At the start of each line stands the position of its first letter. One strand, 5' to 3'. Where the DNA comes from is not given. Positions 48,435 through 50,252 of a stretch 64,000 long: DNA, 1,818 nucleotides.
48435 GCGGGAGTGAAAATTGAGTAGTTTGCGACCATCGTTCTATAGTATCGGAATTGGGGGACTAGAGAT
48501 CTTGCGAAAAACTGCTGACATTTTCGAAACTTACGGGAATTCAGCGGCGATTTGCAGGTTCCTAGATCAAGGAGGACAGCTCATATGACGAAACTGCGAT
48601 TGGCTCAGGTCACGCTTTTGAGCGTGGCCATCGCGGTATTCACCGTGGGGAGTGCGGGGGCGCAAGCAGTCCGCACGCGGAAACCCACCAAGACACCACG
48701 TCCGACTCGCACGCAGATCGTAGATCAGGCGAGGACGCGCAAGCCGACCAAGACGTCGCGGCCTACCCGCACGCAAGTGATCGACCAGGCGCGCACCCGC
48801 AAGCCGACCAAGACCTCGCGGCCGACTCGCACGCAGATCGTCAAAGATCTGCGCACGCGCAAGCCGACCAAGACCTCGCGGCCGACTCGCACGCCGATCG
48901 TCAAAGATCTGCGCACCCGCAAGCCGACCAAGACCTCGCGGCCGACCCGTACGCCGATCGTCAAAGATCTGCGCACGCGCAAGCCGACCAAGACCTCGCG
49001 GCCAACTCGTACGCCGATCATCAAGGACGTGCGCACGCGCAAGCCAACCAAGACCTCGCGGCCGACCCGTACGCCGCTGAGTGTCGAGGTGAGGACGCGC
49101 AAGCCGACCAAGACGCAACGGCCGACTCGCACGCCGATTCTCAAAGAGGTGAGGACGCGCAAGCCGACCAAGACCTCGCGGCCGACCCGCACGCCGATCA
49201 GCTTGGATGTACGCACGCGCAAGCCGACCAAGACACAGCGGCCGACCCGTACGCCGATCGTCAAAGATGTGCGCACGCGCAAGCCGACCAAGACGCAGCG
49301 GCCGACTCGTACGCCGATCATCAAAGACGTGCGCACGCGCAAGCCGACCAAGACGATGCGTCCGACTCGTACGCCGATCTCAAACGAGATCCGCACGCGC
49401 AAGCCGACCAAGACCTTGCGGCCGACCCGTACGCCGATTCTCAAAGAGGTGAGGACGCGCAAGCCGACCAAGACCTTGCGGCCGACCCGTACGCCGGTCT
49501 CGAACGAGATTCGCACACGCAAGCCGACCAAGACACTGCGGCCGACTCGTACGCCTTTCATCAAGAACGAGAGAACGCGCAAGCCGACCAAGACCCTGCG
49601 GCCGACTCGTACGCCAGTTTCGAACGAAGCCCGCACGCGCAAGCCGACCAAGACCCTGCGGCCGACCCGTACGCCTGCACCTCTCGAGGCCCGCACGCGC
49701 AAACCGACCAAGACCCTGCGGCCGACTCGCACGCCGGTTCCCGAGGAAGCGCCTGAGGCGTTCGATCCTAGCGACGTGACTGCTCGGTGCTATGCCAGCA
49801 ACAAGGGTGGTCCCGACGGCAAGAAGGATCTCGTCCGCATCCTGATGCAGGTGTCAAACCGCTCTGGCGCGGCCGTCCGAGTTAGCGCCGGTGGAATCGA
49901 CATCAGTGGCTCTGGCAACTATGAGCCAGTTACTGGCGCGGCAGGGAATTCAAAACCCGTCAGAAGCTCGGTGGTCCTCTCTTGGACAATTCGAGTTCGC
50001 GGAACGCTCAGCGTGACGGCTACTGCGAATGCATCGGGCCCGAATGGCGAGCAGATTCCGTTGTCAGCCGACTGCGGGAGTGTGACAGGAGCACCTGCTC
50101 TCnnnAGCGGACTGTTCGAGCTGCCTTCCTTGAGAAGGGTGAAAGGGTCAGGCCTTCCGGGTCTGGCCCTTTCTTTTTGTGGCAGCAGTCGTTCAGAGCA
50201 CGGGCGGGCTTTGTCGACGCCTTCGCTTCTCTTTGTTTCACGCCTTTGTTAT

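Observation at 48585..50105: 18 perfect-period Lys-rich 20-aa repeats: candidate dedicated LOX substrate or polycationic matrix protein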

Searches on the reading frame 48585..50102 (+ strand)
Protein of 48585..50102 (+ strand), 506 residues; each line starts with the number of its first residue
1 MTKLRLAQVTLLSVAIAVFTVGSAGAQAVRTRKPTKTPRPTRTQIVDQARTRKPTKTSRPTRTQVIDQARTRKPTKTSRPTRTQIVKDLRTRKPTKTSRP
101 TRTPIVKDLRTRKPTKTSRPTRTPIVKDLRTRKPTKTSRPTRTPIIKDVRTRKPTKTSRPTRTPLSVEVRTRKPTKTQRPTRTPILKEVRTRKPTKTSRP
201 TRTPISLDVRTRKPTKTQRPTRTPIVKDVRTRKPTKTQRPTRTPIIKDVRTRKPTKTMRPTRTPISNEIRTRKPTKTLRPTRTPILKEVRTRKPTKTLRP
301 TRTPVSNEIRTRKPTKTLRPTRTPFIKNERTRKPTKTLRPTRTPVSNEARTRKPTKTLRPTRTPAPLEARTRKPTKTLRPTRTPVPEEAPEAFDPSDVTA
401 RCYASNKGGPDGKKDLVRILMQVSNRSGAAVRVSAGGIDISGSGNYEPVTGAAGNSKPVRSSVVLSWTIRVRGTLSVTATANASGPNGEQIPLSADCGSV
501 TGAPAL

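Call 7: search_protein_families(library=pfam, proteins=[window:48585-50102:+], max_evalue=1)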
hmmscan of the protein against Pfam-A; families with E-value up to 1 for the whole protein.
window:48585-50102:+ (506 aa): 2 families
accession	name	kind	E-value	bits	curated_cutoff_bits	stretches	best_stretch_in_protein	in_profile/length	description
PF09042.16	Titin_Z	-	0.0086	16.4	21.5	1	46-56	19-29/46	Titin Z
PF13801.11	Metal_resist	-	0.0094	16.5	29.2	1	12-81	1-71/125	Heavy-metal resistance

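Call 11: find_homologous_proteins(query=window:48585-50102:+, max_evalue=0.01)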
Query window:48585-50102:+ (506 aa): 15 proteins with E <= 0.01 among 5591 candidates.
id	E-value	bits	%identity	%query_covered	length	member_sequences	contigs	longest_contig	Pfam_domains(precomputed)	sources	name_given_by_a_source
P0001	2.6e-82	295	49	98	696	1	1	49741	PF01186.23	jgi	jgi:hypothetical protein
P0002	7.8e-78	280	47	99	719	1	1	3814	PF01186.23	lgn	-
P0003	7.1e-57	211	48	80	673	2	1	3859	PF01186.23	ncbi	-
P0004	3.8e-55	206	46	72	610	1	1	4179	PF01186.23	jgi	jgi:hypothetical protein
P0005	1.8e-41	161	55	46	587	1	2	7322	PF01186.23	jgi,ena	-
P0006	1.4e-40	158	39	79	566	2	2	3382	PF01186.23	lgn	-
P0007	3.1e-33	133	41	66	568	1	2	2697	PF01186.23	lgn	-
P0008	4.6e-32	130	57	31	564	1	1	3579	-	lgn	-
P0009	8.9e-15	73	39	45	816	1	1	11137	-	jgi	-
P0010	1.6e-9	55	35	36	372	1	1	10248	-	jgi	-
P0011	1.8e-6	45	40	41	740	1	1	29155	PF01186.23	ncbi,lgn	-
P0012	9.5e-6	43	35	57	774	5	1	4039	PF01186.23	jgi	jgi:hypothetical protein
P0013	1.2e-4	39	35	65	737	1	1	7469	PF01186.23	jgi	jgi:hypothetical protein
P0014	1.4e-4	39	35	45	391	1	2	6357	-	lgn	-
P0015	1.5e-3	36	-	-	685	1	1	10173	PF13229.13,PF07602.18,PF22842.4,PF05048.20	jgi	jgi:parallel beta-helix repeat protein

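Call 14: find_encoding_contigs(protein=P0011, flank=10000, max_places=4)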
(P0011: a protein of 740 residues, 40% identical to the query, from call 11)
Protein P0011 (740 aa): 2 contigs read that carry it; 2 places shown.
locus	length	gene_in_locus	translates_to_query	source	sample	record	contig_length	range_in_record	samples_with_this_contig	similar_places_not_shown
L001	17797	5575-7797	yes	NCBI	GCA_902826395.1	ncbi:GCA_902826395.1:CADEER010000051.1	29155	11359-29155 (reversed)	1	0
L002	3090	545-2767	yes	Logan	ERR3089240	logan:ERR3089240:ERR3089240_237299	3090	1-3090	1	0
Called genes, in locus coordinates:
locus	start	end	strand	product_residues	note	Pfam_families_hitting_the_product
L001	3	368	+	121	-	?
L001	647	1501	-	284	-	-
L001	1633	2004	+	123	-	PF06262:Zincin_1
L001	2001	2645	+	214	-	PF10294:Methyltransf_16 (weak), PF05175:MTS (weak), PF08241:Methyltransf_11, PF13649:Methyltransf_25 (weak)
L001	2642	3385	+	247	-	PF10108:DNA_pol_B_exo2, PF13482:RNase_H_2 (weak)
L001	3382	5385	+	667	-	PF00270:DEAD (faint), PF04851:ResIII, PF17757:UvrB_inter, PF27431:UvrB_3rd, PF00271:Helicase_C, PF12344:UvrB, PF02151:UVR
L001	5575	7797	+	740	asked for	PF01186:Lysyl_oxidase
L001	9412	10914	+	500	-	-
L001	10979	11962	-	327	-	-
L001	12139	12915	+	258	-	PF05742:TANGO2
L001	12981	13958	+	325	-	PF00004:AAA, PF07724:AAA_2 (faint), PF07728:AAA_5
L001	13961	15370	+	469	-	PF05762:VWA_CoxE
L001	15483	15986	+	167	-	PF02577:BFN_dom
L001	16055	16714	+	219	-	PF09976:TPR_21 (weak), PF13432:TPR_16 (weak)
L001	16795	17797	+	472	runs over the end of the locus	PF00581:Rhodanese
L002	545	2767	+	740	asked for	PF01186:Lysyl_oxidase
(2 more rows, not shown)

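Call 15: find_encoding_contigs(protein=P0001, flank=10000, max_places=4)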
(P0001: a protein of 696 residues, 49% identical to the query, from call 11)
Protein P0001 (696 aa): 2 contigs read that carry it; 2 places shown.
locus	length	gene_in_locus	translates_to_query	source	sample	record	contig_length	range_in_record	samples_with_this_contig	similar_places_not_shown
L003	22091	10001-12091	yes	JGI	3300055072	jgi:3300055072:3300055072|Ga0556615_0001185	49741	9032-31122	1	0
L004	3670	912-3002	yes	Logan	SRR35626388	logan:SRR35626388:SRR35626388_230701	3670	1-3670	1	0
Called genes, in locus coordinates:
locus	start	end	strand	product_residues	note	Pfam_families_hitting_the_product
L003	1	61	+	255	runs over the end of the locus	PF00005:ABC_tran, PF13304:AAA_21 (faint)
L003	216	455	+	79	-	-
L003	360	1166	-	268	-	PF00378:ECH_1, PF16113:ECH_2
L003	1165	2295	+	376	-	PF00056:Ldh_1_N, PF02866:Ldh_1_C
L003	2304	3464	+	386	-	PF08442:ATP-grasp_2, PF13549:ATP-grasp_5, PF24948:Citrate_synth_N, PF00549:Ligase_CoA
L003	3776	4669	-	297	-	-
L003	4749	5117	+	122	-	PF06262:Zincin_1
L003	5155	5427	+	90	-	-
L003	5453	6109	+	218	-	PF10294:Methyltransf_16, PF13649:Methyltransf_25 (weak)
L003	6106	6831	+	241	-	PF10108:DNA_pol_B_exo2, PF13482:RNase_H_2 (weak)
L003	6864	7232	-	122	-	PF13473:Cupredoxin_1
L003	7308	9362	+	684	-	PF00270:DEAD (weak), PF04851:ResIII, PF17757:UvrB_inter, PF27431:UvrB_3rd, PF00271:Helicase_C, PF12344:UvrB, PF02151:UVR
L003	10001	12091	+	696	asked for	PF01186:Lysyl_oxidase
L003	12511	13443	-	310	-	-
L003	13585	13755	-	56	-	-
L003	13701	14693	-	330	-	-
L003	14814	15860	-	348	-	-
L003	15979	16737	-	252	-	PF05742:TANGO2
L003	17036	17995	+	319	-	PF05496:RuvB_N (faint), PF13191:AAA_16, PF13401:AAA_22 (faint), PF00004:AAA, PF07724:AAA_2 (faint), PF07726:AAA_3 (faint), PF07728:AAA_5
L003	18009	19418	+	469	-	PF05762:VWA_CoxE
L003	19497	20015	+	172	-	PF02577:BFN_dom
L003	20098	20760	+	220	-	PF13432:TPR_16 (weak)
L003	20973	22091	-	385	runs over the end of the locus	PF01966:HD, PF13286:HD_assoc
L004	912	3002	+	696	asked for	PF01186:Lysyl_oxidase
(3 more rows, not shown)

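Call 36: search_protein_families(library=ncbifam, proteins=[window:48585-50102:+], max_evalue=0.1)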
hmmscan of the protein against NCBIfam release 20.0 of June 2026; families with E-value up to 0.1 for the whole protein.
window:48585-50102:+ (506 aa): 0 families

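Call 48: find_encoding_contigs(protein=P0008, flank=5000, max_places=3)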
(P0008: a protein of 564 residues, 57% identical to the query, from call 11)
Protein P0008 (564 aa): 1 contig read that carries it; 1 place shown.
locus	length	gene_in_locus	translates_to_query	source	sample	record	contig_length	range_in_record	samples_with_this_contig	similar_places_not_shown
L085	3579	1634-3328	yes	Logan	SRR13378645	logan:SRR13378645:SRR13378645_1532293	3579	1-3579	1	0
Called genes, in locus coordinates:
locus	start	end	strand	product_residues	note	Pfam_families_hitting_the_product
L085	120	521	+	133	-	PF01909:NTP_transf_2, PF18765:Polbeta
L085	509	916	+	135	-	PF08780:NTase_sub_bind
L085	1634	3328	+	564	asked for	-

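Call 67: predict_structure(alignment_id=A3)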
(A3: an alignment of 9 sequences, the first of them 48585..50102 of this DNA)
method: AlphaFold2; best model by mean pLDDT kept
length: 506 residues; sequences in the alignment: 9
mean_pLDDT: 50.9   pTM: 0.31
mean pLDDT of the five models: 50.9, 50.1, 49.8, 48.6, 47.0
residues with pLDDT >= 90: 33; 70-90: 62; 50-70: 73; < 50: 338
segments of 3 or more residues with pLDDT < 50: 1-3, 24-113, 115-133, 135-143, 145-153, 155-173, 175-239, 241-259, 261-263, 265-313, 315-319, 321-323, 325-351, 364-374
pLDDT, mean of each block of 10 residues (from residue 1): 58 66 45 39 39 43 37 41 38 41 37 38 35 38 37 39 35 38 38 42 39 42 41 44 38 40 37 40 36 38 35 39 38 43 44 50 47 49 58 85 78 78 89 88 75 65 89 88 89 91 62
secondary structure, 60 per line:
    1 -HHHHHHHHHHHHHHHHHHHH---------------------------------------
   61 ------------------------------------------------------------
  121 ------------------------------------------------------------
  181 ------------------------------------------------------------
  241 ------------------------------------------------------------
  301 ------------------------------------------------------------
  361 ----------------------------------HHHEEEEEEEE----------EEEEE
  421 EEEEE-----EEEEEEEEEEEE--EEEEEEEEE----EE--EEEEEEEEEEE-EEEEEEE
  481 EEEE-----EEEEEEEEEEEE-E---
elements in order: H2-21 E398-405 E416-425 E431-442 E445-453 E462-472 E474-484 E490-501

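Call 83: search_protein_families(library=phrogs, proteins=[window:48585-50102:+], max_evalue=0.01)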
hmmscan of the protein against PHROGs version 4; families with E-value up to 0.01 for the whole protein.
window:48585-50102:+ (506 aa): 0 families
